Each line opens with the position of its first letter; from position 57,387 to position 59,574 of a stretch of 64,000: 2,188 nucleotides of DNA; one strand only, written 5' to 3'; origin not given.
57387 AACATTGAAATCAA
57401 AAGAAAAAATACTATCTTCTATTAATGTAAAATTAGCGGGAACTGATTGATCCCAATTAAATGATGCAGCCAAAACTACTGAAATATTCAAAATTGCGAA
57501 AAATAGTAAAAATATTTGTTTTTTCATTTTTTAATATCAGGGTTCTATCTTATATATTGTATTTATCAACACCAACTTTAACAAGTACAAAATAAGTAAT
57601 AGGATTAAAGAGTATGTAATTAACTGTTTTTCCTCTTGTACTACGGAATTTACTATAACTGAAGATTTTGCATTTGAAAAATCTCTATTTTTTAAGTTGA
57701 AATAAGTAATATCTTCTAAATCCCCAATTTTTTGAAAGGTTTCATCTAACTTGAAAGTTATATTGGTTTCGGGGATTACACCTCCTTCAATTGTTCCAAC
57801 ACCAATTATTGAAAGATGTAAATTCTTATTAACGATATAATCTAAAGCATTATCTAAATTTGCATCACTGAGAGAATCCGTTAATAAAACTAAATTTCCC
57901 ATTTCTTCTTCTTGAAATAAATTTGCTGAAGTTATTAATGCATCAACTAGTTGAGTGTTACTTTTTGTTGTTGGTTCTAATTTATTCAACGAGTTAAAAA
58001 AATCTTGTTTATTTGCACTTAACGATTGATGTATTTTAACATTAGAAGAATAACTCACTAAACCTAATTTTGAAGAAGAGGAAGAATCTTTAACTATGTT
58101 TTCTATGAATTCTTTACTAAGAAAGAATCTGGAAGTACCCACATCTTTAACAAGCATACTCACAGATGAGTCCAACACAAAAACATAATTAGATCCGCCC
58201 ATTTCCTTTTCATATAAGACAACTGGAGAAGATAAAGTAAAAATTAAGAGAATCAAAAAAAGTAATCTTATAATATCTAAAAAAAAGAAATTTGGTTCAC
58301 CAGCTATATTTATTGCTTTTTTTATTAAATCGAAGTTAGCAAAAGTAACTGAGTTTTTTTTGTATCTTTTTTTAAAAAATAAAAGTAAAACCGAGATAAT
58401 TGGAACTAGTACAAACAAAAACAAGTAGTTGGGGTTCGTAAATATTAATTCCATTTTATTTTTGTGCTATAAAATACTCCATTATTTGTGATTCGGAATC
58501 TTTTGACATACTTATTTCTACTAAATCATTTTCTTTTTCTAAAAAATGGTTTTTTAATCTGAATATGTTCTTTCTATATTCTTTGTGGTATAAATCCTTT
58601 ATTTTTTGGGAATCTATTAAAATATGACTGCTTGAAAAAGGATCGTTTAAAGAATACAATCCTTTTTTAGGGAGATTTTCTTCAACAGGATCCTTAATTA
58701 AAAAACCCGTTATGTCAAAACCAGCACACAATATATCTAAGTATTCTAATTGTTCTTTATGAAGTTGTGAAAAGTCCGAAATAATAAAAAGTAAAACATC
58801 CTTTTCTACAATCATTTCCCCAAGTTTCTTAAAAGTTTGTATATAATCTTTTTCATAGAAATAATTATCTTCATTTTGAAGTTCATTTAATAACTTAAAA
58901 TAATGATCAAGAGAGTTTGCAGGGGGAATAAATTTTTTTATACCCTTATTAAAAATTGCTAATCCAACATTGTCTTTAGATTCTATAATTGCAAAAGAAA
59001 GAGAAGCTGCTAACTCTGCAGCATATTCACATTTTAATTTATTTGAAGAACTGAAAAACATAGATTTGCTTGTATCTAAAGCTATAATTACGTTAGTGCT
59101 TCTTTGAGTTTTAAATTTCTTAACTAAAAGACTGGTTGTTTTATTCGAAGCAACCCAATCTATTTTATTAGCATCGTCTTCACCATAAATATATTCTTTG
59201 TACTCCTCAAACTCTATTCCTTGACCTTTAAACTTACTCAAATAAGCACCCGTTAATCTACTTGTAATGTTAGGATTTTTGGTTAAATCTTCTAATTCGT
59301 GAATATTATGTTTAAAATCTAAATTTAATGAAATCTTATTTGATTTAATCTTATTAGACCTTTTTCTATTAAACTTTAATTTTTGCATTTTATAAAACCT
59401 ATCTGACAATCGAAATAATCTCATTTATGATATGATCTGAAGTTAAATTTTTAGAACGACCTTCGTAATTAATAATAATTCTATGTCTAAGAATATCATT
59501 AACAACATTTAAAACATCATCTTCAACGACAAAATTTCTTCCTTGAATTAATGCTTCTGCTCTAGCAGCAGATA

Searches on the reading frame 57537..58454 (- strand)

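Call 52: search_protein_families(library=pfam, proteins=[window:57537-58454:-], max_evalue=0.00001)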
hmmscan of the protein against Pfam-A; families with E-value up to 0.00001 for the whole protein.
window:57537-58454:- (305 aa): 3 families
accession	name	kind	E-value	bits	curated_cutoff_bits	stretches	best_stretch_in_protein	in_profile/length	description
PF13519.12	VWA_2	-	2.7e-16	60.6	27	1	91-194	2-106/107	von Willebrand factor type A domain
PF00092.34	VWA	-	1.3e-13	52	23.8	1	91-221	3-141/174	von Willebrand factor type A domain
PF07584.16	BatA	-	3.8e-07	30.9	25.9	1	1-77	1-77/77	Aerotolerance regulator N-terminal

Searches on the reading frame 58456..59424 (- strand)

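Call 52: search_protein_families(library=pfam, proteins=[window:58456-59424:-], max_evalue=0.00001)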
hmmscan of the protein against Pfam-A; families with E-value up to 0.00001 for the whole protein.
window:58456-59424:- (322 aa): 2 families
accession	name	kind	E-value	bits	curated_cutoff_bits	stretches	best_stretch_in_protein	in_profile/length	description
PF01882.25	DUF58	-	1.8e-37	129.1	23.4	1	74-285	1-212/216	Protein of unknown function DUF58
PF13519.12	VWA_2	-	1.5e-06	29.2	27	1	112-189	1-73/107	von Willebrand factor type A domain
